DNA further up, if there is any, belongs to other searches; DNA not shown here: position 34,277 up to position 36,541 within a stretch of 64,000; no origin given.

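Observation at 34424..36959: Cytoplasmic subtilisin-P-domain protease head-to-head with a free-standing copy of its own pro-domain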

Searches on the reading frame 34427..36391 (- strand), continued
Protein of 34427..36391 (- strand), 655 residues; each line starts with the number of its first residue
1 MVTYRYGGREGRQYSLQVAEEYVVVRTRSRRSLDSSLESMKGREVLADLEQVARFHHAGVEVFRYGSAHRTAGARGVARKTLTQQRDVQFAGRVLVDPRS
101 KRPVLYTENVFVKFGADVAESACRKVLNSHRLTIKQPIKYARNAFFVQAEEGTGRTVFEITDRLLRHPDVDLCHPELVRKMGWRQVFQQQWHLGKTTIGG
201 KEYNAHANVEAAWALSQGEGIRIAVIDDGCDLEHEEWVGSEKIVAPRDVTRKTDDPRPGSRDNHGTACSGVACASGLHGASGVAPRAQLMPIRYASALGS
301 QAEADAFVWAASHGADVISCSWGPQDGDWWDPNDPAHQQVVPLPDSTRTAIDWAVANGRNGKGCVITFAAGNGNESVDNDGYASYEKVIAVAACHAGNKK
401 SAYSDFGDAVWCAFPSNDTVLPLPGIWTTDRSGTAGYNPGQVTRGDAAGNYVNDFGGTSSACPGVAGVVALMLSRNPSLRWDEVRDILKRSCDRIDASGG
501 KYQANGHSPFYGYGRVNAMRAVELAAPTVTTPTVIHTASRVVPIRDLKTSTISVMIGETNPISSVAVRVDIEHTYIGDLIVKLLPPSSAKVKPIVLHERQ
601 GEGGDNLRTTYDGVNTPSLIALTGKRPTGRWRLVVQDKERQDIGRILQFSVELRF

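Call 28: search_solved_structures(query=window:34427-36391:-, max_evalue=0.00001, show_alignments=2)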
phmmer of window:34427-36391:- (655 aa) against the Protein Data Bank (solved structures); distinct sequences matched with E-value up to 0.00001: 85 (the best 60 are shown).
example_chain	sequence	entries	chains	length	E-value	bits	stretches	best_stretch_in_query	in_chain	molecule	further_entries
2id4_A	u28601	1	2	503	1.1e-26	96.9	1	186-527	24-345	Kexin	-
1r64_A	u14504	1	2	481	1.4e-26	96.7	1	186-527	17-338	Kexin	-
1ot5_A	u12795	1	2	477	1.6e-26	96.5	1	186-527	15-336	Kexin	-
6yd3_A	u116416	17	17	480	4.8e-25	91.6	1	187-650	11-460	Furin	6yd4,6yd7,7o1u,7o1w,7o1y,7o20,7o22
4omc_A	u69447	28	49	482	4.9e-25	91.6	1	187-650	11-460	Furin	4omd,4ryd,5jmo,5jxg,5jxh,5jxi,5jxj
4z2a_A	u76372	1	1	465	5.6e-25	91.4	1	187-650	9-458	Furin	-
7lcu_A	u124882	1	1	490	6.7e-25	91.1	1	187-650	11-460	Furin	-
1p8j_A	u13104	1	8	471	3.9e-24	88.6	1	187-650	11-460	Furin precursor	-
8ehe_A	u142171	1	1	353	6.6e-24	87.8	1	186-522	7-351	Mirolase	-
3hjr_A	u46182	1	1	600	2.2e-22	82.8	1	188-499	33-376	Extracellular serine protease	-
3wqb_A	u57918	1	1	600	6e-22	81.4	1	188-499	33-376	Extracellular serine protease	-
1dbi_A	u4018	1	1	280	3.2e-18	69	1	199-423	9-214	AK.1 SERINE PROTEASE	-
1tec_E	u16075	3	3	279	2e-16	63.1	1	209-417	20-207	THERMITASE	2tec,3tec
1thm_A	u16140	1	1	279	3.8e-16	62.2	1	209-498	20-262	THERMITASE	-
1s02_A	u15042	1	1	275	3.6e-12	49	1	218-496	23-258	SUBTILISIN BPN'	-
3whi_A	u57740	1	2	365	1.6e-10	43.6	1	218-519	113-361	Subtilisin E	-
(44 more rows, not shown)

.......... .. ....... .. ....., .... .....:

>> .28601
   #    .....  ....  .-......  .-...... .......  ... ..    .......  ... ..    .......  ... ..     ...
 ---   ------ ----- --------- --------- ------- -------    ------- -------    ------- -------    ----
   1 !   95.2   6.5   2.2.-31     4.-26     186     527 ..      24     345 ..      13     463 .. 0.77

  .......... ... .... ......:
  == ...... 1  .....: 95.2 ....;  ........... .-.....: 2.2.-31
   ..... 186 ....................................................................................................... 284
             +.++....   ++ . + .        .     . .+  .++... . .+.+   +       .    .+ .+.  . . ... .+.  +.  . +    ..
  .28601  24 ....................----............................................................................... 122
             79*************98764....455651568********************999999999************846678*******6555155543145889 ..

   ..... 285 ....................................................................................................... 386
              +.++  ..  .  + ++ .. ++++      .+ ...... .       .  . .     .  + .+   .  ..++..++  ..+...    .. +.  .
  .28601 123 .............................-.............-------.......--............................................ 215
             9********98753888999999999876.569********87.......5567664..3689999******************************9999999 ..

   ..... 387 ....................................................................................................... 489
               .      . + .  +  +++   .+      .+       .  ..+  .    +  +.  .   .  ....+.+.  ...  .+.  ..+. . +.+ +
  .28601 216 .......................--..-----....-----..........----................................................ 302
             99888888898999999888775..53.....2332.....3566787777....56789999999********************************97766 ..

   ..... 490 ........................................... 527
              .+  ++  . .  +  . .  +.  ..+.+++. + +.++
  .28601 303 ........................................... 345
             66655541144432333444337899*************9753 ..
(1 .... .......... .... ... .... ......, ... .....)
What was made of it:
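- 34424..36391 (-): PrcA-type kexin/furin-like subtilase, 655 aa plus stop codon; no signal peptide seen. Best PDB sequence hits are Kex2 1e-26, furin 5e-25 and ASP 2e-22 (call 28).
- On Subtilase subfamily S8B (kexin/furin-like proprotein convertases): Furin aligns over residues 187-650 (call 28).
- Checked: That is 3-5 residues before the QQWHL motif where the alignments to Kex2 and furin begin (call 28).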

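Call 41: predict_structure(alignment_id=A4)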
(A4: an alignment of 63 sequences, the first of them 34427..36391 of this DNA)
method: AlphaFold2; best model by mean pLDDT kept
length: 655 residues; sequences in the alignment: 63
mean_pLDDT: 81.1   pTM: 0.73
mean pLDDT of the five models: 81.1, 79.0, 78.8, 73.8, 58.9
residues with pLDDT >= 90: 273; 70-90: 248; 50-70: 73; < 50: 61
segments of 3 or more residues with pLDDT < 50: 188-190, 192-194, 196-199, 414-457
pLDDT, mean of each block of 10 residues (from residue 1): 90 92 92 91 94 84 92 92 93 90 89 92 96 92 93 90 95 89 55 49 63 86 91 81 89 82 76 75 88 72 87 93 66 74 88 90 87 61 85 59 59 47 33 33 42 44 87 94 92 78 81 81 83 85 89 92 93 89 93 91 78 87 92 92 90 92
secondary structure, 60 per line:
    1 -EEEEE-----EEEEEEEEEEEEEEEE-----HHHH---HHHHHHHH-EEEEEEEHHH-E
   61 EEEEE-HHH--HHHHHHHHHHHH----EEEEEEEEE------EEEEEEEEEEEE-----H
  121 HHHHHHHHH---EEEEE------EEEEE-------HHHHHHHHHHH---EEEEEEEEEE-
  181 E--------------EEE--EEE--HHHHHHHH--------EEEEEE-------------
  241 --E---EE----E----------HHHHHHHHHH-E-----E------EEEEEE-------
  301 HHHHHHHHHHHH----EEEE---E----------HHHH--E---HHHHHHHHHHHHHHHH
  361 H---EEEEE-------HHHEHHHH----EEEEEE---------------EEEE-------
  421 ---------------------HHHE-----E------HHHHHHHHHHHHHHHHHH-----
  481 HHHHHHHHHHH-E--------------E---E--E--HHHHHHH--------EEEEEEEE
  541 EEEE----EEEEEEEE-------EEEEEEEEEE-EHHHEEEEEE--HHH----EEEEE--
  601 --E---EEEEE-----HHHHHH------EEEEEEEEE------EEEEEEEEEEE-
elements in order: E2-6 E12-27 H33-36 H40-47 E49-55 E60-65 H72-83 E88-96 E103-114 H120-129 E133-137 E144-148 H156-166 E170-179 E196-198 E201-203 H206-213 E222-227 H264-273 E288-293 H301-312 E317-320 H335-338 H345-361 E365-369 H381-384 E389-394 E410-413 H458-475 H481-491 H518-524 E533-544 E549-556 E564-573 E579-584 E594-598 E607-611 H617-622 E629-637 E644-654
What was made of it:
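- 36104..36391 (-): Protease N-terminal domain (aa 1-96), mixed alpha/beta, function unknown. AF2 pLDDT about 90, strands 2-6, 12-27, 49-55, 60-65, 88-96 and helices 33-47, 72-83 (call 41).
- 35840..36094 (-): Protease cis pro-domain (aa 100-184), beta-alpha-beta-beta-alpha-beta, ending at R184 (predicted autoprocessing site R184|Q185). AF2 secondary structure E103-114 H120-129 E133-137 E144-148 H156-166 E170-179 (call 41).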

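Call 48: fold_search(model_id=the predicted structure, library=pdb)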
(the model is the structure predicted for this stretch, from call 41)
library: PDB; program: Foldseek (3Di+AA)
matches with E <= 10: 1678; with E <= 0.001: 277
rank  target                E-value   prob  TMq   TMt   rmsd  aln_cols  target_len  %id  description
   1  7lcu                  2.8e-32  1.00  0.41  0.56  16.6       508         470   22  X-ray structure of Furin bound to BOS-318, a small molecule inhibitor (released 2022-01-12)
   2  7qy1                  5.1e-32  1.00  0.40  0.54  16.7       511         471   22  X-ray structure of furin in complex with the dichlorophenylpyridine-based inhibitor 4 (released 2022-04-20)
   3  5jxg                  8.9e-32  1.00  0.41  0.55  16.6       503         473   22  Structure of the unliganded form of the proprotein convertase furin. (released 2016-10-05)
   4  5jmo_A                1.3e-31  1.00  0.40  0.55  16.7       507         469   22  X-ray structure of furin in complex with the inhibitory antibody Nb14 (released 2016-12-07)
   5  7o1u                  1.4e-31  1.00  0.41  0.55  16.6       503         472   22  X-ray structure of furin in complex with the guanylhydrazone-based inhibitor 1 (BEV241) (released 2021-09-01)
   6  7o22                  1.6e-31  1.00  0.40  0.55  16.6       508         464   22  X-ray structure of furin in complex with the guanylhydrazone-based inhibitor 4 (mi359) (released 2021-09-01)
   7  1p8j_C                2.1e-31  1.00  0.41  0.57  16.8       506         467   22  CRYSTAL STRUCTURE OF THE PROPROTEIN CONVERTASE FURIN (released 2003-07-08)
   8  4omc_A                2.3e-31  1.00  0.41  0.56  16.5       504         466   22  X-ray structure of human furin in complex with the competitive inhibitor meta-guanidinomethyl-Phac-RVR-Amba (released 2014-04-09)
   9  6hlb_A                2.5e-31  1.00  0.41  0.56  16.5       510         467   22  X-ray structure of furin in complex with the cyclic peptide c[succinyl-Phe-2-Nal-(Arg)4-Lys]-Arg-4-Amba (released 2019-02-06)
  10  1p8j_A                2.6e-31  1.00  0.41  0.56  16.6       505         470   22  CRYSTAL STRUCTURE OF THE PROPROTEIN CONVERTASE FURIN (released 2003-07-08)
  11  4omc_B                3.0e-31  1.00  0.41  0.56  16.5       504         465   22  X-ray structure of human furin in complex with the competitive inhibitor meta-guanidinomethyl-Phac-RVR-Amba (released 2014-04-09)
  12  7o1y                  3.0e-31  1.00  0.40  0.55  16.6       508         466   22  X-ray structure of furin in complex with the guanylhydrazone-based inhibitor 2 (mi307) soaked at 0.25 M NaCl (released 2021-09-01)
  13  5jxi                  3.6e-31  1.00  0.41  0.56  16.6       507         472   22  Structure of the unliganded form of the proprotein convertase furin in presence of EDTA. (released 2016-10-05)
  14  2id4_B                4.8e-31  1.00  0.41  0.54  16.6       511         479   24  The 1.9 A structure of Kex2 in complex with an Ac-R-E-R-K-chloromethyl ketone inhibitor. (released 2007-05-01)
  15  1p8j_H                6.5e-31  1.00  0.41  0.56  16.7       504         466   23  CRYSTAL STRUCTURE OF THE PROPROTEIN CONVERTASE FURIN (released 2003-07-08)
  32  3whi_A                1.7e-18  1.00  0.42  0.72   5.8       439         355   22  Crystal structure of unautoprocessed form of IS1-inserted Pro-subtilisin E (released 2013-12-25)
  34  3whi_B                8.1e-18  1.00  0.40  0.69   6.4       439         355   23  Crystal structure of unautoprocessed form of IS1-inserted Pro-subtilisin E (released 2013-12-25)
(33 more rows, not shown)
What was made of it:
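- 34424..36391 (-): The Foldseek search of the model gives furin/Kex2 at about 1e-32 to 1e-30 (call 48).
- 35840..36094 (-): The model aligns with unautoprocessed pro-subtilisin E 3whi (TMt 0.72, call 48).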

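Call 56: search_dna_similar(query=window:34427-36391:-, collection=plasmids, mode=protein, max_evalue=1e-50, max_rows=15)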
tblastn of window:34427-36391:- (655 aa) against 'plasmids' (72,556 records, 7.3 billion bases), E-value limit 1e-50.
Records with a match: 11; places in all: 11; records where one place covers at least 80% of the query: 1.
Best place of each record, by identity: <60% 11.
By first word of the organism name: Leisingera 5; Bacillus 3; Pantoea 1; Natrinema 1; Microvirga 1.
By predicted mobility (MOB-suite, as given by PLSDB): non-mobilizable 11.
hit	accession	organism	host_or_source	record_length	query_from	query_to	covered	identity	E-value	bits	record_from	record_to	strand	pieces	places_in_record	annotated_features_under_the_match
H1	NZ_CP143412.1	Pantoea agglomerans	-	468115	55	525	72%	46.8%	3e-131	434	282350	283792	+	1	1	S8 family serine peptidase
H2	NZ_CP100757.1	Natrinema gelatinilyticum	marine sediment,sediment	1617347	104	651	84%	32.6%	8e-61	228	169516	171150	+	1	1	record has no annotation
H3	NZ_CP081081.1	Leisingera caerulea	-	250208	104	529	65%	39.5%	2e-66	244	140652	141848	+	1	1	S8 family serine peptidase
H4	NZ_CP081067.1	Leisingera caerulea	-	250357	104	529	65%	39.3%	1e-67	248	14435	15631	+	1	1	S8 family serine peptidase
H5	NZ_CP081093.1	Leisingera caerulea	-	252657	104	529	65%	39.3%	1e-66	245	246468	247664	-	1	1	S8 family serine peptidase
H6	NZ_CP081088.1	Leisingera caerulea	-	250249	104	529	65%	39.3%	3e-66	244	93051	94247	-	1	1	S8 family serine peptidase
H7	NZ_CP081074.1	Leisingera caerulea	-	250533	104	529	65%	38.9%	2e-65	241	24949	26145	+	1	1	S8 family serine peptidase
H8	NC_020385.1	Bacillus thuringiensis serovar thuringiensis str. IS5056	-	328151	94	532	67%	34.7%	3e-54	208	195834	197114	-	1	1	S8 family serine peptidase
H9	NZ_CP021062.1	Bacillus thuringiensis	Environment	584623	94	532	67%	34.7%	3e-54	208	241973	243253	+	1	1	S8 family serine peptidase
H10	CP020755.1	Bacillus thuringiensis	Single cell,Tissue, animal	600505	94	532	67%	34.7%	3e-54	208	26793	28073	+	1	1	peptidase S8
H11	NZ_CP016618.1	Microvirga ossetica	Vicia alpestris,cell culture,nodules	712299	374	655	43%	51.9%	4e-73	303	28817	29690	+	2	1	proprotein convertase P-domain-containing protein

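Call 57: get_annotated_region(hit=H1, flank=4000)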
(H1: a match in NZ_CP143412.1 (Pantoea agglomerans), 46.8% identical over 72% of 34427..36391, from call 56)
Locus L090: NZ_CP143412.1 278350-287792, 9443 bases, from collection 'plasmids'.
description: Pantoea agglomerans strain CFBP8785 plasmid punamed1, complete sequence
organism: Pantoea agglomerans (NCBI taxid 549)
taxonomy: Bacteria; Pseudomonadota; Gammaproteobacteria; Enterobacterales; Erwiniaceae; Pantoea; Pantoea agglomerans
host: -; source: -; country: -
typing (MOB-suite, as given by PLSDB): non-mobilizable; replicon rep_cluster_1232
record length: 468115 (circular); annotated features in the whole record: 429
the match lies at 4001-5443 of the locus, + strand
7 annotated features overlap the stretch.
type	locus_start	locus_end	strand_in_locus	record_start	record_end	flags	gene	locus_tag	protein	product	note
CDS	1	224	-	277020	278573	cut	-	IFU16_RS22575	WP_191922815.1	aspartate aminotransferase family protein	-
CDS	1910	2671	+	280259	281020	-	-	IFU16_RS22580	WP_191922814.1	N-acetylmuramoyl-L-alanine amidase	GO:0071555 - cell wall organization [Evidence IEA]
CDS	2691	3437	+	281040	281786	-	-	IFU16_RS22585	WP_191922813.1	hypothetical protein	-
CDS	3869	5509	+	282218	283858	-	-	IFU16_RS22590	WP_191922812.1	S8 family serine peptidase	GO:0006508 - proteolysis [Evidence IEA]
CDS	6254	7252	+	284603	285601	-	-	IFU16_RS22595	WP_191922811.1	LLM class flavin-dependent oxidoreductase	-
CDS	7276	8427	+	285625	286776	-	-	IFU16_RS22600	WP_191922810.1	amidohydrolase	-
CDS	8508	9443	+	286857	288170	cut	-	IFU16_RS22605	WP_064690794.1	LLM class flavin-dependent oxidoreductase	-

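Call 58: get_annotated_region(hit=H3, flank=4000)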
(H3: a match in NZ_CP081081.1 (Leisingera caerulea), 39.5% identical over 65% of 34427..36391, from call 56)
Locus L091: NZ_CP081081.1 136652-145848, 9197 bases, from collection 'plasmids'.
description: Leisingera caerulea strain S141 plasmid unnamed3, complete sequence
organism: Leisingera caerulea (NCBI taxid 506591)
taxonomy: Bacteria; Pseudomonadota; Alphaproteobacteria; Rhodobacterales; Roseobacteraceae; Leisingera; Leisingera caerulea
host: -; source: -; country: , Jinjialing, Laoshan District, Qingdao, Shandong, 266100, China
typing (MOB-suite, as given by PLSDB): non-mobilizable
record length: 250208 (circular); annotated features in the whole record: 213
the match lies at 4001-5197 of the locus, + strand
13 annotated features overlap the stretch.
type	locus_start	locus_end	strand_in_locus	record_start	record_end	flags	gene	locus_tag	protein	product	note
CDS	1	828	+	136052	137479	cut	-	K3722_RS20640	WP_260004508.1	efflux transporter outer membrane subunit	GO:0006810 - transport [Evidence IEA]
CDS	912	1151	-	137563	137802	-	nqrM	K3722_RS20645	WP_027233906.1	(Na+)-NQR maturation NqrM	-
CDS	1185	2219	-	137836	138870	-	-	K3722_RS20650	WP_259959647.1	FAD:protein FMN transferase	GO:0017013 - protein flavinylation [Evidence IEA]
CDS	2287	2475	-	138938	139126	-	-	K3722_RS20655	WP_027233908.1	hypothetical protein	-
CDS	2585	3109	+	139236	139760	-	-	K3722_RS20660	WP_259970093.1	CBS domain-containing protein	-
CDS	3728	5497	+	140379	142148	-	-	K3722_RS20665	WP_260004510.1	S8 family serine peptidase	GO:0006508 - proteolysis [Evidence IEA]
CDS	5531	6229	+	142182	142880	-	-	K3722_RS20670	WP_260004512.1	hypothetical protein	-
CDS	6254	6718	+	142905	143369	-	-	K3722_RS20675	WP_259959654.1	hypothetical protein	-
CDS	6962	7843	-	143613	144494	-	-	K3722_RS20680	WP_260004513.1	LysR family transcriptional regulator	GO:0006355 - regulation of DNA-templated transcription [Evidence IEA]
CDS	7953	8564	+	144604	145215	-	gstA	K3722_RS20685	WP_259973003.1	glutathione transferase GstA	GO:0006749 - glutathione metabolic process [Evidence IEA]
CDS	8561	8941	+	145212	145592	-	-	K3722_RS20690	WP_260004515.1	nuclear transport factor 2 family protein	-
CDS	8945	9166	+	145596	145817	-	-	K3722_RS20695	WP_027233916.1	4-oxalocrotonate tautomerase family protein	-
CDS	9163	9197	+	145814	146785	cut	-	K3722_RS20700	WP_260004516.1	nitronate monooxygenase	-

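Call 59: get_annotated_region(hit=H8, flank=4000)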
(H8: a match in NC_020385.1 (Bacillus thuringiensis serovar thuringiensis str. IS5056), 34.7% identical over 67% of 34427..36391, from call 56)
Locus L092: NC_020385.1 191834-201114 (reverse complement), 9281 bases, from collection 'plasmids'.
description: Bacillus thuringiensis serovar thuringiensis str. IS5056 plasmid pIS56-328, complete sequence
organism: Bacillus thuringiensis serovar thuringiensis str. IS5056 (NCBI taxid 1286404)
taxonomy: Bacteria; Bacillota; Bacilli; Bacillales; Bacillaceae; Bacillus; Bacillus thuringiensis; Bacillus thuringiensis serovar thuringiensis str. IS5056
host: -; source: -; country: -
typing (MOB-suite, as given by PLSDB): non-mobilizable; replicon rep_cluster_1721
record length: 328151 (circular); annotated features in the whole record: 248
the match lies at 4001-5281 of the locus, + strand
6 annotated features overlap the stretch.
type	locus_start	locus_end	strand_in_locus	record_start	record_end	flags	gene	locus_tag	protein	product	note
CDS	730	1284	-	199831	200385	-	-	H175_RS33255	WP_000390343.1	GNAT family protein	-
CDS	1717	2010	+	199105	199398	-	-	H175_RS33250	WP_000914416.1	hypothetical protein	-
CDS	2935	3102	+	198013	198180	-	-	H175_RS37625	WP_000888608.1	hypothetical protein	-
CDS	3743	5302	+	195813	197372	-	-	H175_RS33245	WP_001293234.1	S8 family serine peptidase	GO:0006508 - proteolysis [Evidence IEA]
CDS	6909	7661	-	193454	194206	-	istB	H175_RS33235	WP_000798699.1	IS21-like element IS232 family helper ATPase IstB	-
CDS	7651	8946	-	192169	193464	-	istA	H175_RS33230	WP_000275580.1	IS21-like element IS232 family transposase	GO:0006313 - DNA transposition [Evidence IEA]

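Call 84: find_encoding_contigs(protein=P0043, flank=6000, max_places=1)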
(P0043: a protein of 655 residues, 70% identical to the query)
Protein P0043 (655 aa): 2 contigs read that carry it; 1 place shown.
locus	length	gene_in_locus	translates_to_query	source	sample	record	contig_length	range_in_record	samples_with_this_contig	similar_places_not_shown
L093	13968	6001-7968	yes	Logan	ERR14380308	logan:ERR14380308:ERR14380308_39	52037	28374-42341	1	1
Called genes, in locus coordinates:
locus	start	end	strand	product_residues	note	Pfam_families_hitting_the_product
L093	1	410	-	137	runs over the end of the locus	PF00571:CBS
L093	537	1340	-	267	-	PF03070:TENA_THI-4 (weak), PF14518:Haem_oxygenas_2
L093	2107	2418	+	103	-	-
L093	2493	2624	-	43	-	-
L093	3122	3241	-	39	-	-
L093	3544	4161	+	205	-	-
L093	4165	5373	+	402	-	PF03734:YkuD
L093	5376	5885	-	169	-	-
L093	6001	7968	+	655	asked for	PF00082:Peptidase_S8, PF01483:P_proprotein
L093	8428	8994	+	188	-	PF03350:UPF0114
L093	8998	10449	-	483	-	PF00324:AA_permease, PF13520:AA_permease_2, PF13906:AA_permease_C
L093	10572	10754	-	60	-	-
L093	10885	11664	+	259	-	PF03692:CxxCxxCC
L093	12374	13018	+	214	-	-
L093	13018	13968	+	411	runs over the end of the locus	PF03734:YkuD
